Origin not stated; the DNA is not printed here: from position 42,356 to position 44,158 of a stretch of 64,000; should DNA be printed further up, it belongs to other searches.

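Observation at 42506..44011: Stand-alone C-terminal half of a Hel308/Ski2-type helicase with no RecA1 domain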

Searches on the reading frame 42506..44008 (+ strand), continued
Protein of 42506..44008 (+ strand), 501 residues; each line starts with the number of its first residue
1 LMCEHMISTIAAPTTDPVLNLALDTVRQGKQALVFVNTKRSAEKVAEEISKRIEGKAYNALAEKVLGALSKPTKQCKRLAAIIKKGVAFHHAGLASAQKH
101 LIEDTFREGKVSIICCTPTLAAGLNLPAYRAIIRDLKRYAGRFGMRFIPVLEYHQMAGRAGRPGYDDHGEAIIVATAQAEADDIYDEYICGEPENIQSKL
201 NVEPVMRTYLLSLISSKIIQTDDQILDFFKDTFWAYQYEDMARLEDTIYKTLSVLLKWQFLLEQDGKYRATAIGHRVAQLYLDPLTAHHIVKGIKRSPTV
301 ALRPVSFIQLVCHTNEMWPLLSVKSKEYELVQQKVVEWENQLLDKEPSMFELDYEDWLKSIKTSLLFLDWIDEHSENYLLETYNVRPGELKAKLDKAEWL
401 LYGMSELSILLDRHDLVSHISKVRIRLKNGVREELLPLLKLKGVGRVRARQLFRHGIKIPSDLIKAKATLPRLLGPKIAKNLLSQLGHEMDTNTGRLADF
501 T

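Call 18: find_encoding_contigs(protein=P0172, flank=10000, max_places=10)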
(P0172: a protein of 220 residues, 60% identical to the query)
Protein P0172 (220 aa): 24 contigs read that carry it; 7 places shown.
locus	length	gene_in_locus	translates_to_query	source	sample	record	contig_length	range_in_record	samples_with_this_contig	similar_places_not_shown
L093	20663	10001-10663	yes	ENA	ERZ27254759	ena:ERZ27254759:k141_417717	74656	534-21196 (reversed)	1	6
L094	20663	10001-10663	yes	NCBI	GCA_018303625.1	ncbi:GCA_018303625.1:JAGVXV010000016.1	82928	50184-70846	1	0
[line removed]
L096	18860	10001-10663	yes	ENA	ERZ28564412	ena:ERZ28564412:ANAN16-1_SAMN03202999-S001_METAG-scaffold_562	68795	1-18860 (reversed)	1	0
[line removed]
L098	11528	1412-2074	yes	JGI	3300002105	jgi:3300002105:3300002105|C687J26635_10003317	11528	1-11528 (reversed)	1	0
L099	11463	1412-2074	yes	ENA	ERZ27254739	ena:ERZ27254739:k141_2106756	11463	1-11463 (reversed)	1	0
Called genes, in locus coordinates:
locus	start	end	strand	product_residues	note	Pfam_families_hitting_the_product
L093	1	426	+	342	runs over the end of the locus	-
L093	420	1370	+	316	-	-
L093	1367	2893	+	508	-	PF13231:PMT_2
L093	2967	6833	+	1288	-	-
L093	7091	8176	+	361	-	PF03952:Enolase_N, PF00113:Enolase_C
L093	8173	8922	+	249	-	PF00300:His_Phos_1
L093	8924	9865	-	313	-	PF01087:GalP_UDP_transf, PF16268:DUF4921, PF16285:DUF4931_N, PF02744:GalP_UDP_tr_C, PF11969:DcpS_C (weak)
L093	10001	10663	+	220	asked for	PF00270:DEAD, PF04851:ResIII, PF22527:DEXQc_Suv3 (weak)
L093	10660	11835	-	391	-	PF02881:SRP54_N, PF00448:SRP54, PF13207:AAA_17 (weak)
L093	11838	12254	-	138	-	PF02996:Prefoldin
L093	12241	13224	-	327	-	PF13793:Pribosyltran_N, PF00156:Pribosyltran, PF14572:Pribosyl_synth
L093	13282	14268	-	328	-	PF13412:HTH_24 (weak)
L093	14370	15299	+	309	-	-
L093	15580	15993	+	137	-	-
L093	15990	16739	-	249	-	PF02616:SMC_ScpA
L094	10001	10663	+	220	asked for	PF00270:DEAD, PF04851:ResIII, PF22527:DEXQc_Suv3 (weak)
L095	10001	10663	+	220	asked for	PF00270:DEAD, PF04851:ResIII, PF22527:DEXQc_Suv3 (weak)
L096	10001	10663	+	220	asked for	PF00270:DEAD, PF04851:ResIII, PF22527:DEXQc_Suv3 (weak)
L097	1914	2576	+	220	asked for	PF00270:DEAD, PF04851:ResIII, PF22527:DEXQc_Suv3 (weak)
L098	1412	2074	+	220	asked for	PF00270:DEAD, PF04851:ResIII, PF22527:DEXQc_Suv3 (weak)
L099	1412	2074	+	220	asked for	PF00270:DEAD, PF04851:ResIII, PF22527:DEXQc_Suv3 (weak)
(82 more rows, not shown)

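Call 25: find_encoding_contigs(protein=P0219, flank=3000, max_places=10)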
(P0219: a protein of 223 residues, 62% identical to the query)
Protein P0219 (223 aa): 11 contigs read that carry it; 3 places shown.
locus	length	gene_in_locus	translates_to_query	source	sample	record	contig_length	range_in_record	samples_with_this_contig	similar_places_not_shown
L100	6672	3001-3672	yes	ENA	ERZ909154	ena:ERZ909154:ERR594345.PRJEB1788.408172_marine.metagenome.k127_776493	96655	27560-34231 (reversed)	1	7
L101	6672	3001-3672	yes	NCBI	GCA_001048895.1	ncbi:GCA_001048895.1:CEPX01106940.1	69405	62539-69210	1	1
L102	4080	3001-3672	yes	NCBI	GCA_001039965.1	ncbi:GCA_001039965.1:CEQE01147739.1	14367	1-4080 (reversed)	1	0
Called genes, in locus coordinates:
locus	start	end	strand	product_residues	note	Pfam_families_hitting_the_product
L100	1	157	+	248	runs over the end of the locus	PF00300:His_Phos_1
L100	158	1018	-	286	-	PF00480:ROK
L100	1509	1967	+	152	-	PF13404:HTH_AsnC-type, PF13412:HTH_24, PF08279:HTH_11 (faint), PF01037:AsnC_trans_reg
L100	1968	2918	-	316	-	PF01087:GalP_UDP_transf, PF16285:DUF4931_N, PF01230:HIT (faint), PF16268:DUF4921, PF02744:GalP_UDP_tr_C (weak), PF11969:DcpS_C (weak)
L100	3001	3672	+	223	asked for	PF00270:DEAD, PF04851:ResIII, PF22527:DEXQc_Suv3 (weak)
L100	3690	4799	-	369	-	PF02881:SRP54_N (weak), PF13401:AAA_22 (faint), PF00448:SRP54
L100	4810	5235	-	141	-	PF02996:Prefoldin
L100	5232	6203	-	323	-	PF13793:Pribosyltran_N, PF00156:Pribosyltran, PF14572:Pribosyl_synth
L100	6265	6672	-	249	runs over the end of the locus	PF02616:SMC_ScpA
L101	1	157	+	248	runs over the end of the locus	PF00300:His_Phos_1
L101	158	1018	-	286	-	PF00480:ROK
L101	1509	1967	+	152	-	PF13404:HTH_AsnC-type, PF13412:HTH_24, PF08279:HTH_11 (faint), PF01037:AsnC_trans_reg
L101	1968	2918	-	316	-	PF01087:GalP_UDP_transf, PF16285:DUF4931_N, PF01230:HIT (faint), PF16268:DUF4921, PF02744:GalP_UDP_tr_C (weak), PF11969:DcpS_C (weak)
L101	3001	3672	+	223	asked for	PF00270:DEAD, PF04851:ResIII, PF22527:DEXQc_Suv3 (weak)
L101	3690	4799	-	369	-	PF02881:SRP54_N (weak), PF13401:AAA_22 (faint), PF00448:SRP54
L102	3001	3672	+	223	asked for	PF00270:DEAD, PF04851:ResIII, PF22527:DEXQc_Suv3 (weak)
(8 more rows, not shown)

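Call 26: find_encoding_contigs(protein=P0170, flank=3000, max_places=10)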
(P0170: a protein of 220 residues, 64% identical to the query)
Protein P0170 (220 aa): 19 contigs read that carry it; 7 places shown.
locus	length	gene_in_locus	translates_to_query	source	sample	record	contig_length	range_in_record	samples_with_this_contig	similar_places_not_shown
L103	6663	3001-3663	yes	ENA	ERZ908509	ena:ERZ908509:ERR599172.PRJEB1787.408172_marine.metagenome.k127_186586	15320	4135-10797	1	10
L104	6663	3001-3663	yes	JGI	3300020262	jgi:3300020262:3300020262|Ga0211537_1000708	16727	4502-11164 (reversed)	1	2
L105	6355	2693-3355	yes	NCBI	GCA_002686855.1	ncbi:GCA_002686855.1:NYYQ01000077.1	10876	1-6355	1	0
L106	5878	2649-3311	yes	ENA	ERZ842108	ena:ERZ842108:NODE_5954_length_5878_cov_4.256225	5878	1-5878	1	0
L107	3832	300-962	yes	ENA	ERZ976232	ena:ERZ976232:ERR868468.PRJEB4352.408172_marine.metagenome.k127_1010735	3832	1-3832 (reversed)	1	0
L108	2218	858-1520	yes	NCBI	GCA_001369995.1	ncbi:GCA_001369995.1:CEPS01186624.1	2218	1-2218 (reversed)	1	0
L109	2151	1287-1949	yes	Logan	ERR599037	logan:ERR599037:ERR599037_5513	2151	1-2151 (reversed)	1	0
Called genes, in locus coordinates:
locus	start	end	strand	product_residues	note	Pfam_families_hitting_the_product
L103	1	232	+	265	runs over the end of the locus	PF09754:PAC2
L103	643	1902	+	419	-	PF03952:Enolase_N, PF00113:Enolase_C, PF13378:MR_MLE_C (weak)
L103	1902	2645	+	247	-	PF00300:His_Phos_1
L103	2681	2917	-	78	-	-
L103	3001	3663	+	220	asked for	PF00270:DEAD, PF04851:ResIII, PF22527:DEXQc_Suv3 (weak)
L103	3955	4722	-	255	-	-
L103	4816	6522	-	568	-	PF01966:HD, PF13401:AAA_22 (faint), PF02881:SRP54_N (weak), PF00448:SRP54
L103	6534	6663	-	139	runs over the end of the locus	PF02996:Prefoldin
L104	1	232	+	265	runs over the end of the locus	PF09754:PAC2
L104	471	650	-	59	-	-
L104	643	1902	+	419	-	PF03952:Enolase_N, PF00113:Enolase_C, PF13378:MR_MLE_C (weak)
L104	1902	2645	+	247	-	PF00300:His_Phos_1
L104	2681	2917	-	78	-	-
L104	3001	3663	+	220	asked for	PF00270:DEAD, PF04851:ResIII, PF22527:DEXQc_Suv3 (weak)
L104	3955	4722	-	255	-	-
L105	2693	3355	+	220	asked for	PF00270:DEAD, PF04851:ResIII, PF22527:DEXQc_Suv3 (weak)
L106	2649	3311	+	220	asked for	PF00270:DEAD, PF04851:ResIII, PF22527:DEXQc_Suv3 (weak)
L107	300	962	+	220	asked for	PF00270:DEAD, PF04851:ResIII, PF22527:DEXQc_Suv3 (weak)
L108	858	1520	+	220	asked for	PF00270:DEAD, PF04851:ResIII, PF22527:DEXQc_Suv3 (weak)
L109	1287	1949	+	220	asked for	PF00270:DEAD, PF04851:ResIII, PF22527:DEXQc_Suv3 (weak)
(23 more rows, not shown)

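Call 31: find_encoding_contigs(protein=P0104, flank=10000, max_places=4)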
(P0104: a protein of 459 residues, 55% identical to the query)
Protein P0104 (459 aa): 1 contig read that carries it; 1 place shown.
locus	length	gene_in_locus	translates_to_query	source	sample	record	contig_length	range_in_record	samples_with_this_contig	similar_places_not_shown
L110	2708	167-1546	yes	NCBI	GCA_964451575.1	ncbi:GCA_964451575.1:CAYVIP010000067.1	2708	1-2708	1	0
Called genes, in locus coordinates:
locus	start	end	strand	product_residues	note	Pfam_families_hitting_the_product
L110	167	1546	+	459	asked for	PF00271:Helicase_C, PF20470:HTH_61 (weak), PF21280:Helicase_dom4_arc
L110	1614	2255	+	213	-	PF05430:Methyltransf_30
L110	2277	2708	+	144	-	?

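Call 32: find_encoding_contigs(protein=P0209, flank=10000, max_places=4)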
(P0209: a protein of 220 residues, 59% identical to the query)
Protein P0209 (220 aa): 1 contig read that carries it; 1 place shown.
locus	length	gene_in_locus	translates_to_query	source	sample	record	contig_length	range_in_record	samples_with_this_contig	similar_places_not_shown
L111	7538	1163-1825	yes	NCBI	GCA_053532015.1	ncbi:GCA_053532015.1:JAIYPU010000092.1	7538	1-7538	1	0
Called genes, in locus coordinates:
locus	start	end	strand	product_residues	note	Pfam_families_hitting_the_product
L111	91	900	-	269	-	PF01555:N6_N4_Mtase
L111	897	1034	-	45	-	-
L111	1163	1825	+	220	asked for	PF00270:DEAD, PF04851:ResIII, PF22527:DEXQc_Suv3 (weak)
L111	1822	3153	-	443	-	PF02881:SRP54_N, PF13604:AAA_30 (weak), PF00448:SRP54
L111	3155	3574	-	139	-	PF02996:Prefoldin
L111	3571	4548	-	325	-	PF13793:Pribosyltran_N, PF00156:Pribosyltran, PF14572:Pribosyl_synth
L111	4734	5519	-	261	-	PF02616:SMC_ScpA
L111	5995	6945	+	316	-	-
